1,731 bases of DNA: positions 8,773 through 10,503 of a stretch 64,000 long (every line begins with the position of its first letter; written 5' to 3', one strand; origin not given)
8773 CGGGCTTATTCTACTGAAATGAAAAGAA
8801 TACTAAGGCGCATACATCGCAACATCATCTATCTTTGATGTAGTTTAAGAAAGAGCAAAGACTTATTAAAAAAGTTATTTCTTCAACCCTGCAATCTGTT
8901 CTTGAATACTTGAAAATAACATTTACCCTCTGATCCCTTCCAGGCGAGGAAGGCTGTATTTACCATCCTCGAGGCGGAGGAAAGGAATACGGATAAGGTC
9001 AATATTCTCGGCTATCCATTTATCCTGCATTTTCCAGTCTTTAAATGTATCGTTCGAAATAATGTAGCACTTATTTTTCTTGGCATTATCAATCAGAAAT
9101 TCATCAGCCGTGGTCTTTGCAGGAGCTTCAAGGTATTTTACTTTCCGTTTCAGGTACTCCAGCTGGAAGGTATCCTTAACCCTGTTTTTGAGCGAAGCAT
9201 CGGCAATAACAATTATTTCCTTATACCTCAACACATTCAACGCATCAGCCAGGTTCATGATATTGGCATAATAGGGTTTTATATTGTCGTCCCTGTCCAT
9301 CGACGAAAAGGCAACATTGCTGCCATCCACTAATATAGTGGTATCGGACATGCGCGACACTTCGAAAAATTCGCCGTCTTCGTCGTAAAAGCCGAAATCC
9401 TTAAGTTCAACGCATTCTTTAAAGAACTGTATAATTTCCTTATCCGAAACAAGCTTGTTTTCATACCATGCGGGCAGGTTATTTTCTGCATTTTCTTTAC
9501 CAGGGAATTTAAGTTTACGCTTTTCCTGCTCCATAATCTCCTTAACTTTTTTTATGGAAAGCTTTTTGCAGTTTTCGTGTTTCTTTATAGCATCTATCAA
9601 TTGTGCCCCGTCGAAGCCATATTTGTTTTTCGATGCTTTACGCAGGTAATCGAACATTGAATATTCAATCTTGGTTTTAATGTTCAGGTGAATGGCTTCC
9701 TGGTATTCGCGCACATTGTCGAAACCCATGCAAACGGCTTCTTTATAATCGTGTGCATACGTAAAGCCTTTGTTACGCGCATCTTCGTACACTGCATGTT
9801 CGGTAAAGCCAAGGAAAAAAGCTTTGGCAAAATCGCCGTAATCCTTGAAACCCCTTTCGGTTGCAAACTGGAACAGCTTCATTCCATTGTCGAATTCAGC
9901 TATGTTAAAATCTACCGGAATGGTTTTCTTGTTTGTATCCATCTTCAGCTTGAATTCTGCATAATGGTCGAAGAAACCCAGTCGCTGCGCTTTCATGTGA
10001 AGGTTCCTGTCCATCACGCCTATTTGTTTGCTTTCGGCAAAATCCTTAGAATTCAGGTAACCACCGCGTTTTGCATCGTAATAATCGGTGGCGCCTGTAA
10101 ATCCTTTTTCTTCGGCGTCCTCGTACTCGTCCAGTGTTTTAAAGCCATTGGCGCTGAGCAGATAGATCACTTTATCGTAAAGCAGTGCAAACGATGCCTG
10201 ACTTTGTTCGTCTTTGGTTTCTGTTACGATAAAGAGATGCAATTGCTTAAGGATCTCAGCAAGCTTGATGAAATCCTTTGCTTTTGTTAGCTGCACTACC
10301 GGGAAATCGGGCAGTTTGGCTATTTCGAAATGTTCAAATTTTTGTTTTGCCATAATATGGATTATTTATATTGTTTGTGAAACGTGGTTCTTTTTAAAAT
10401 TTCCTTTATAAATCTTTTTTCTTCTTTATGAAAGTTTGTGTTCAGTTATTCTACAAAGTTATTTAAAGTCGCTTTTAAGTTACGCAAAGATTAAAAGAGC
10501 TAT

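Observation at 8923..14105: Four-gene minus-strand island: an NYN (Zc3h12a-like) ribonuclease fusion plus three tandem paralogs of an uncharacterised family, bracketed by repeats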

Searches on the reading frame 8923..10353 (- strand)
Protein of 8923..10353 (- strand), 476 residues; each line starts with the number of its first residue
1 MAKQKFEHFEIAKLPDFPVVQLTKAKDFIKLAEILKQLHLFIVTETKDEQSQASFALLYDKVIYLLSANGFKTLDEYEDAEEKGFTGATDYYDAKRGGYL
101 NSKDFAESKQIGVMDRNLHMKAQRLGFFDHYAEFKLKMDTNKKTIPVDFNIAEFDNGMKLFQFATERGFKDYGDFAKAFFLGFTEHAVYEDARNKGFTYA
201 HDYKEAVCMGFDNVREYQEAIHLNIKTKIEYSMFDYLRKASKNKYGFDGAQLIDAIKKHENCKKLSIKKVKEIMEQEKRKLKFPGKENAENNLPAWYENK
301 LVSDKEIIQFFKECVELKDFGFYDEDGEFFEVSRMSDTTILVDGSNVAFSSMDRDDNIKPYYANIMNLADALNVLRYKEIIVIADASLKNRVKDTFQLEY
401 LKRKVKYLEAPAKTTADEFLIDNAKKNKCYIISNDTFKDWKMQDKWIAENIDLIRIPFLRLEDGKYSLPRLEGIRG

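Call 3: search_protein_families(library=pfam, proteins=[window:8923-10353:-], max_evalue=1)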
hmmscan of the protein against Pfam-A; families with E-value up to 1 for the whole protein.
window:8923-10353:- (476 aa): 1 family
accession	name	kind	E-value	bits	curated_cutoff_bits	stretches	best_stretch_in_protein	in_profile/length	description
PF11977.14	RNase_Zc3h12a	-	8.6e-13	48.7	23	1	338-448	3-122/154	Zc3h12a-like Ribonuclease NYN domain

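Call 4: search_protein_families(library=ncbifam, proteins=[window:8923-10353:-], max_evalue=1)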
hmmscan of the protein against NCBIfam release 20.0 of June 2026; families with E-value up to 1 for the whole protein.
window:8923-10353:- (476 aa): 1 family
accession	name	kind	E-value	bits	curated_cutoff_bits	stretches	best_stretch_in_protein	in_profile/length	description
NF005989.0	PRK08105.1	equivalog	0.018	15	160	1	327-442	39-146/149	flavodoxin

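Call 5: search_protein_families(library=padloc, proteins=[window:8923-10353:-], max_evalue=1)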
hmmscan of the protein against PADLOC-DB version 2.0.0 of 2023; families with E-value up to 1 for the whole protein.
window:8923-10353:- (476 aa): 0 families

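Call 15: find_homologous_proteins(query=window:8923-10353:-)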
Query window:8923-10353:- (476 aa): 49 proteins with E <= 0.001 among 5246 candidates.
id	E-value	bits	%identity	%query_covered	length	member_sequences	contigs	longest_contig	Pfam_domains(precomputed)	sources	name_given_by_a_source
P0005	2.7e-295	998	94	100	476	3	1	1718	PF11977.15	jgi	jgi:hypothetical protein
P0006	5.7e-283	957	90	100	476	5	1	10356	PF11977.15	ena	-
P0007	3.1e-238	809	75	100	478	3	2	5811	PF11977.15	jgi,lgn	jgi:hypothetical protein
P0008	3.1e-217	740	72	96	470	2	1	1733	PF11977.15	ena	-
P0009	5.5e-216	736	70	100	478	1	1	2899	PF11977.15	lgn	-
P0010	9.6e-178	610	58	100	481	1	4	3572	PF11977.15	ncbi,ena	-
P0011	1.1e-177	610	58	100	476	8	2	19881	PF11977.15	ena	-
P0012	1.6e-172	593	57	100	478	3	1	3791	PF11977.15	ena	-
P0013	2.1e-155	536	52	99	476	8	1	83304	PF11977.15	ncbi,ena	-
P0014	2.4e-134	467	46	99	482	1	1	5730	PF11977.15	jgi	-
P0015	7.7e-132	459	46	100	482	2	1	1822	PF11977.15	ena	-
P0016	1.1e-131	458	47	100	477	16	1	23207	PF11977.15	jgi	-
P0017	6.7e-131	456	47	100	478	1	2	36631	PF11977.15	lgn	-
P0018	4.4e-129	450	46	99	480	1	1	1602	PF11977.15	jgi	jgi:hypothetical protein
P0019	3.9e-128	447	45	99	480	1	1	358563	PF11977.15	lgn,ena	-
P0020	1.3e-125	438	44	99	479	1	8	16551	PF11977.15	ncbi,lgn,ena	-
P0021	8.1e-125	436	46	96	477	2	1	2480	PF11977.15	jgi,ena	-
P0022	1.3e-124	435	44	99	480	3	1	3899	PF11977.15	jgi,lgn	-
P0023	1.9e-124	434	45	99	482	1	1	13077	PF11977.15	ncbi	ncbi:MAG: hypothetical protein V1781_01005 [Bacteroidota bacterium]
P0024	1.6e-123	431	45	98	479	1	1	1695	PF11977.15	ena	-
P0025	3.1e-122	427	43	99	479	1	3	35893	PF11977.15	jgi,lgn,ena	jgi:hypothetical protein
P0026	3.4e-122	427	45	99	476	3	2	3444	PF11977.15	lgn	-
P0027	1.8e-121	425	45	99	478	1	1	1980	PF11977.15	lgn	-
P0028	4.0e-121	423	43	97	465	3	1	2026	PF11977.15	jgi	jgi:DNA-binding transcriptional MerR regulator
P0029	4.9e-119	417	43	99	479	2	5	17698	PF11977.15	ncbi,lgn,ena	-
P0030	2.3e-117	411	44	100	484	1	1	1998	PF11977.15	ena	-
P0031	3.0e-117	411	47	87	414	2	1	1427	PF11977.15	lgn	-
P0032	5.7e-116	406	43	99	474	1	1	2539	PF11977.15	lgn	-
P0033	1.7e-115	405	43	98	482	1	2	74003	PF11977.15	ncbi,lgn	-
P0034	1.8e-115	405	43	99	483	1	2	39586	PF11977.15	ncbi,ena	-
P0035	3.3e-114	401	43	96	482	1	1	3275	PF11977.15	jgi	jgi:hypothetical protein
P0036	6.5e-114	400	43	99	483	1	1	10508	PF11977.15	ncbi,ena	-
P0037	2.5e-113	398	42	99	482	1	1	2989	PF11977.15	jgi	jgi:hypothetical protein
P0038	3.4e-113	397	41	99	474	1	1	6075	PF11977.15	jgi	jgi:hypothetical protein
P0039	4.3e-113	397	42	99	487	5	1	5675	PF11977.15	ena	-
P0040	1.3e-111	392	42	100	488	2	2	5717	PF11977.15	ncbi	ncbi:MAG: NYN domain-containing protein [Bacteroidia bacterium]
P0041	5.1e-111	390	42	100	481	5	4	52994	PF11977.15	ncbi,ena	-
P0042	5.9e-111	390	42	99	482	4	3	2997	PF11977.15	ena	-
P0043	3.2e-110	387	43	100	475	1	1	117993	PF11977.15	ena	-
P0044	7.8e-108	380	41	100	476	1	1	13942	PF11977.15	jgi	jgi:hypothetical protein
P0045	2.0e-104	368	40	100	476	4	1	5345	PF11977.15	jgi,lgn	jgi:hypothetical protein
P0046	2.9e-104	368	40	99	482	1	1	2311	PF11977.15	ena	-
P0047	2.9e-87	312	37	99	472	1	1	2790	PF11977.15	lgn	-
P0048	6.4e-83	297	35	99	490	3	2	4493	PF11977.15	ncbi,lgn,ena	-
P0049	2.0e-81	293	36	95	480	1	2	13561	PF11977.15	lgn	-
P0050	1.7e-71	260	33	99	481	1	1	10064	PF11977.15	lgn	-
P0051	7.1e-63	231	32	96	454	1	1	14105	PF11977.15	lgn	-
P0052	2.0e-61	227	32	93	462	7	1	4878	PF11977.15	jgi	-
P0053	3.3e-53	200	32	88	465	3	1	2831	PF11977.15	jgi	-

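Call 19: find_encoding_contigs(protein=P0013, flank=7000, max_places=3)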
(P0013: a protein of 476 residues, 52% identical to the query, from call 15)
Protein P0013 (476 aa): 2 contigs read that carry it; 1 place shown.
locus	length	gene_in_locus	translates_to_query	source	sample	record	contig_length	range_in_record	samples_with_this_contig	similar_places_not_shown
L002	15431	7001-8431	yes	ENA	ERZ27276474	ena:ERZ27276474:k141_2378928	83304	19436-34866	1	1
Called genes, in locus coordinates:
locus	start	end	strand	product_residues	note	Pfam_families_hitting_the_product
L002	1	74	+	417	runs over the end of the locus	PF13289:SIR2_2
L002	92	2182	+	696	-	PF01580:FtsK_SpoIIIE (faint), PF01935:DUF87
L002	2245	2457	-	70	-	-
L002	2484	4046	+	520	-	-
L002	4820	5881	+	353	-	-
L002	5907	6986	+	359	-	-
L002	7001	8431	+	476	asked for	PF11977:RNase_Zc3h12a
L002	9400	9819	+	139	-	-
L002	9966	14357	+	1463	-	PF00873:ACR_tran, PF02321:OEP (weak)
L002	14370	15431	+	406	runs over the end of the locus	PF25919:BSH_CusB (faint), PF25917:BSH_RND (faint), PF25973:BSH_CzcB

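Call 20: find_encoding_contigs(protein=P0019, flank=7000, max_places=3)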
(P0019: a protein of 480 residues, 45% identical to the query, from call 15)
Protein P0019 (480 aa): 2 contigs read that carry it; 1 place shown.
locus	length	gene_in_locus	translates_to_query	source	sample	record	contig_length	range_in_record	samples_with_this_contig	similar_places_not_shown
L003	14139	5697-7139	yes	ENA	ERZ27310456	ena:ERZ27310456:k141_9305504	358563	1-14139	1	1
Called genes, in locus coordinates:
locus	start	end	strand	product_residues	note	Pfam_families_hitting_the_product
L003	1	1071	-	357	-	?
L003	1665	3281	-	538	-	-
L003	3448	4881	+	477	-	-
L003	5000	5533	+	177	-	PF13371:TPR_9 (faint), PF00515:TPR_1 (weak), PF07719:TPR_2 (faint), PF13424:TPR_12 (faint), PF13181:TPR_8 (faint), PF13414:TPR_11 (faint), PF00515:TPR_1 (weak)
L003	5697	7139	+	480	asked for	PF11977:RNase_Zc3h12a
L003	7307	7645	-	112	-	-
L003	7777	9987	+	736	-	PF07715:Plug (faint), PF13620:CarboxypepD_reg, PF13715:CarbopepD_reg_2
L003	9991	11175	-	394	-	PF01189:Methyltr_RsmB-F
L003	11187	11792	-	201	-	PF02834:LigT_PEase (faint), PF13563:2_5_RNA_ligase2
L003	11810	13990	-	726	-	PF00521:DNA_topoisoIV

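Call 27: find_related_loci(query=A2, collection=genome_contigs, flank=10000)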
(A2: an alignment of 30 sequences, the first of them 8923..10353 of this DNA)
Query A2 (476 aa) in genome_contigs; peptide patterns used: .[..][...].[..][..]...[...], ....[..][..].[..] (x = any residue, [..] = any of these).
97 stretches matched a pattern; 58 encode a relative of the query (tblastn E <= 1e-3); 58 distinct loci.
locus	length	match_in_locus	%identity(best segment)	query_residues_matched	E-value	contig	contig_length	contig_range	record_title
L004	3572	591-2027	58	1-475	0e+0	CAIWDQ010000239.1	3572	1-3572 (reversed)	uncultured bacterium isolate Umea3p4_bin-1352 genome assembly, contig: bin-1352:239/657, whole genome shotgun sequence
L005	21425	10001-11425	57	1-475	2e-177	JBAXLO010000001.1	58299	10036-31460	MAG: Bacteroidota bacterium isolate ELA429 MAG429_1, whole genome shotgun sequence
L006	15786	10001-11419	52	1-473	2e-161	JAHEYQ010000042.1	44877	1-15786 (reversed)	MAG: Bacteroidales bacterium isolate nzgw131 NODE_455_length_44878_cov_4.281386, whole genome shotgun sequence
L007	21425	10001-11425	46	1-475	4e-139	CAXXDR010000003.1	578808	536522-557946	MAG: Bacteroidales bacterium isolate 880eb77f-9e96-4161-ad76-3daa2caaf06e genome assembly, contig: contig_3, whole genom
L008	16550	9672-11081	44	5-474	3e-130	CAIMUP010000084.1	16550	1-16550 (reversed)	MAG: uncultured Bacteroidetes bacterium isolate Umea1_bin-1585 genome assembly, contig: bin-1585:084/143, whole genome s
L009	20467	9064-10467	45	1-472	5e-129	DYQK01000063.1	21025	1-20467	MAG TPA_asm: Rikenella microfusus isolate SulCav_GS10_10_34_87 SulCav_GS10_10_3090_length_21025_cov_52_107725, whole gen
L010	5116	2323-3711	43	6-468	6e-125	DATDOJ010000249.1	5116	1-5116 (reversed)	MAG TPA_asm: Bacteroidia bacterium isolate SMAG_U7891 k141_1976164, whole genome shotgun sequence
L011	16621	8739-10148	43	5-474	7e-124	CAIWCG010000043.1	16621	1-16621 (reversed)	MAG: uncultured Bacteroidetes bacterium isolate Umea1_bin-0439 genome assembly, contig: bin-0439:043/296, whole genome s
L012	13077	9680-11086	45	5-474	6e-122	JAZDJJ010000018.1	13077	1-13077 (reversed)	MAG: Bacteroidota bacterium isolate MEGAHIT-group-0.474 k141_5401665, whole genome shotgun sequence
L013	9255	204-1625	42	5-472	2e-119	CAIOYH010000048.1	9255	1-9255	uncultured bacterium isolate Kiruna_bin-04925 genome assembly, contig: bin-04925:048/230, whole genome shotgun sequence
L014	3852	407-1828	42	5-472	1e-120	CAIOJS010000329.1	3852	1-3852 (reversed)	uncultured bacterium isolate AlinenLipids_bin-6511 genome assembly, contig: bin-6511:329/558, whole genome shotgun seque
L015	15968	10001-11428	42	5-474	4e-118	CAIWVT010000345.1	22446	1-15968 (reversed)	uncultured bacterium isolate KR_bin-2776 genome assembly, contig: bin-2776:345/679, whole genome shotgun sequence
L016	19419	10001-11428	43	4-474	2e-114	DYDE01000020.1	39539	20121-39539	MAG TPA_asm: Marinifilum sp. isolate IMS_BF NODE_137_length_39586_cov_5.42885, whole genome shotgun sequence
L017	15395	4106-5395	44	50-474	7e-109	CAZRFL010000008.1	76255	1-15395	MAG TPA_asm: uncultured Bacteroidales bacterium isolate SRP272421_co1_615 genome assembly, contig: NODE_442_length_76255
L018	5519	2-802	58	207-473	7e-99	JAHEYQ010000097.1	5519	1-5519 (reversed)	MAG: Bacteroidales bacterium isolate nzgw131 NODE_13027_length_5520_cov_3.212262, whole genome shotgun sequence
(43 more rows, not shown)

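Call 35: predict_structure(alignment_id=A2)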
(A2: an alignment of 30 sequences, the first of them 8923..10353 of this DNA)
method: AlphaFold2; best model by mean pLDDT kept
length: 476 residues; sequences in the alignment: 30
mean_pLDDT: 87.9   pTM: 0.56
mean pLDDT of the five models: 87.9, 87.1, 86.8, 86.2, 85.8
residues with pLDDT >= 90: 241; 70-90: 216; 50-70: 14; < 50: 5
segments of 3 or more residues with pLDDT < 50: none
pLDDT, mean of each block of 10 residues (from residue 1): 76 89 91 90 84 91 92 90 89 86 83 79 91 90 81 87 94 94 95 95 94 94 92 94 91 90 88 92 61 84 93 88 87 82 92 71 94 89 91 91 93 85 87 90 84 90 87 68
secondary structure, 60 per line:
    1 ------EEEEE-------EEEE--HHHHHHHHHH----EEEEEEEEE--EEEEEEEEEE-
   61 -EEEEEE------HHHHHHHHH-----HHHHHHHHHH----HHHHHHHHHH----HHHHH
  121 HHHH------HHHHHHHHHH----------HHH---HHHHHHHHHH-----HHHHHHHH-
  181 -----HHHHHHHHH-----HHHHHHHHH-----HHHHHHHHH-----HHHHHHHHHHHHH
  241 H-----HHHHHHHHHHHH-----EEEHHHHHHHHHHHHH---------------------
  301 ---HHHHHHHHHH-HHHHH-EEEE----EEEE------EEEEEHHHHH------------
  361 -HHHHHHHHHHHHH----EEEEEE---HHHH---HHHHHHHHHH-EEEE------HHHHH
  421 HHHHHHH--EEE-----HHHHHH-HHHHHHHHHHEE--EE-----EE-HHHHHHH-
elements in order: E7-11 E19-22 H25-34 E39-47 E50-59 E62-67 H74-82 H88-97 H102-111 H116-124 H131-140 H157-166 H172-179 H186-194 H200-208 H214-222 H228-241 H247-258 E264-266 H267-279 H304-313 H315-319 E321-324 E329-332 E339-343 H344-348 H362-374 E379-384 H388-391 H395-404 E406-409 H416-427 E430-432 H438-443 H445-454 H469-475

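Call 43: search_solved_structures(query=A2, max_evalue=0.1)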
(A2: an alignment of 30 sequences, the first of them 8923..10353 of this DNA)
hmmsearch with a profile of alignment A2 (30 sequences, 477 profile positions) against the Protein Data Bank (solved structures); distinct sequences matched with E-value up to 0.1: 10.
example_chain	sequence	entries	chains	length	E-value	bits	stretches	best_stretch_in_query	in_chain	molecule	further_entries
6sjd_B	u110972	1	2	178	1.4e-06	30.8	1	340-445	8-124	Probable ribonuclease ZC3H12B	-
7ndi_A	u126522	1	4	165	1.6e-06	30.6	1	340-445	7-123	Probable ribonuclease ZC3H12C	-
7ndh_A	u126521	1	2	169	1.8e-06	30.5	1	340-445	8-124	Probable ribonuclease ZC3H12C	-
8wzc_A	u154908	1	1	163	7.4e-06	28.4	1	339-469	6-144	Protein KHNYN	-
3v32_B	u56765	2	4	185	1.4e-05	27.5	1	340-442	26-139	Ribonuclease ZC3H12A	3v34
9s2d_A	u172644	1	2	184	1.6e-05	27.3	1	339-469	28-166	Protein KHNYN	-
5h9v_A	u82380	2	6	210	1.9e-05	27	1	336-442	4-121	Ribonuclease ZC3H12A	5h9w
7ndk_A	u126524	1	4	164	2e-05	27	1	340-445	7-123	Probable ribonuclease ZC3H12C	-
3v33_A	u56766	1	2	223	2.3e-05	26.7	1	340-442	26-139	Ribonuclease ZC3H12A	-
7ndj_A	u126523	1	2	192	3.3e-05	26.3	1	340-445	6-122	Probable ribonuclease ZC3H12C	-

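Call 49: fold_search(model_id=the predicted structure, library=pdb)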
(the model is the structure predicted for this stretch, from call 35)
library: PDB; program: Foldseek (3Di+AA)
matches with E <= 10: 1059; with E <= 0.001: 26
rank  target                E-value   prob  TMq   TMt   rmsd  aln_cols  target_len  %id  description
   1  6sjd_A                3.7e-06  1.00  0.25  0.64   2.8       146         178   20  ZC3H12B-ribonuclease domain bound to RNA (released 2020-07-22)
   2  7ndj_A                7.4e-06  1.00  0.25  0.68   3.1       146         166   20  Crystal structure of ZC3H12C PIN-CCCH Zn Finger domain with RNA heptamer (released 2021-05-19)
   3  5h9v_A                1.5e-05  1.00  0.23  0.64   4.3       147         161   20  Crystal structure of Regnase PIN domain, form I (released 2016-03-16)
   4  3v33_B                1.6e-05  1.00  0.25  0.70   3.0       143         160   20  Crystal structure of MCPIP1 conserved domain with zinc-finger motif (released 2012-05-23)
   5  6sjd_B                1.8e-05  1.00  0.25  0.67   2.9       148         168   20  ZC3H12B-ribonuclease domain bound to RNA (released 2020-07-22)
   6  7ndi_A                1.9e-05  1.00  0.25  0.69   3.0       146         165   21  Crystal structure of ZC3H12C PIN domain with Mg2+ Ion (released 2021-05-19)
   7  3v33_A                1.9e-05  1.00  0.25  0.69   3.6       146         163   18  Crystal structure of MCPIP1 conserved domain with zinc-finger motif (released 2012-05-23)
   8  5h9v_C                2.0e-05  1.00  0.25  0.68   3.2       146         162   18  Crystal structure of Regnase PIN domain, form I (released 2016-03-16)
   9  5h9v_B                2.4e-05  1.00  0.25  0.73   2.4       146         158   19  Crystal structure of Regnase PIN domain, form I (released 2016-03-16)
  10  7ndk_B                3.0e-05  1.00  0.25  0.71   3.0       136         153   20  Crystal structure of ZC3H12C PIN catalytic mutant (released 2021-05-19)
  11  7ndk_D                3.0e-05  1.00  0.24  0.68   2.9       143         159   20  Crystal structure of ZC3H12C PIN catalytic mutant (released 2021-05-19)
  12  7ndk_A                3.6e-05  1.00  0.25  0.71   2.4       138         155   21  Crystal structure of ZC3H12C PIN catalytic mutant (released 2021-05-19)
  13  7ndh_B                3.8e-05  1.00  0.25  0.69   2.9       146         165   21  Crystal structure of ZC3H12C PIN domain (released 2021-05-19)
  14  7ndi_D                4.0e-05  1.00  0.25  0.69   3.0       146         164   21  Crystal structure of ZC3H12C PIN domain with Mg2+ Ion (released 2021-05-19)
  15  7ndj_B                4.2e-05  1.00  0.25  0.59   3.0       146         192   20  Crystal structure of ZC3H12C PIN-CCCH Zn Finger domain with RNA heptamer (released 2021-05-19)
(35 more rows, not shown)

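Call 52: find_related_loci(query=A2, collection=viral_contigs, flank=8000)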
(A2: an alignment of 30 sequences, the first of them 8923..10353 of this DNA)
Query A2 (476 aa) in viral_contigs; peptide patterns used: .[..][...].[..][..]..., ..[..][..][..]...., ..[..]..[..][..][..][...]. (x = any residue, [..] = any of these).
108 stretches matched a pattern, but none encodes a relative of the query by tblastn (E <= 1e-3).

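Call 73: search_protein_families(library=pfam, alignment_id=A2, max_evalue=0.01)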
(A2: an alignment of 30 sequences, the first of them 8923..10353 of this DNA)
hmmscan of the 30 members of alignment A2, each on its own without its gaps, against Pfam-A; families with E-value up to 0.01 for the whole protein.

A. member 1, window:8923-10353:- (476 aa): 1 family
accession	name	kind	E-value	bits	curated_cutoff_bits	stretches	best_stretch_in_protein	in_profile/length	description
PF11977.14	RNase_Zc3h12a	-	8.6e-13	48.7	23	1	338-448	3-122/154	Zc3h12a-like Ribonuclease NYN domain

B. families by the number of members that match (of 30 scanned): 4 families
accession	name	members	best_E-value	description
PF11977.14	RNase_Zc3h12a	30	7.2e-18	Zc3h12a-like Ribonuclease NYN domain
PF16953.11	PRORP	5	4.1e-05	Protein-only RNase P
PF14367.12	DUF4411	2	0.0012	Domain of unknown function (DUF4411)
PF17902.7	SH3_10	1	0.0085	SH3 domain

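Call 79: find_encoding_contigs(protein=P0006, flank=10000, max_places=3)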
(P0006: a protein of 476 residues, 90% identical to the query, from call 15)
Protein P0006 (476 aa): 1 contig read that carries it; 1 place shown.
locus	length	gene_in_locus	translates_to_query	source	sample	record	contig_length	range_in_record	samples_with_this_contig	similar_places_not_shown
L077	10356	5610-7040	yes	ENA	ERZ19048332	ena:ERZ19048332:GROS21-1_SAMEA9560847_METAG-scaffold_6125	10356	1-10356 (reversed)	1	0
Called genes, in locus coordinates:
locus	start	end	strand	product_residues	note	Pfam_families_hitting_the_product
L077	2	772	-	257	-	?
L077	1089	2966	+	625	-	PF02629:CoA_binding (faint), PF22674:C2185-like_N, PF01073:3Beta_HSD, PF01370:Epimerase, PF02719:Polysacc_synt_2, PF04321:RmlD_sub_bind, PF08659:KR (weak), PF16363:GDP_Man_Dehyd, +1 more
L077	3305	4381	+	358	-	-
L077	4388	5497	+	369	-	-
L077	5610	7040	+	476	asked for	PF11977:RNase_Zc3h12a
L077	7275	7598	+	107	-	-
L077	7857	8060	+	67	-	-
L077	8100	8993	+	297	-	PF00132:Hexapep (faint)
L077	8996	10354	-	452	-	?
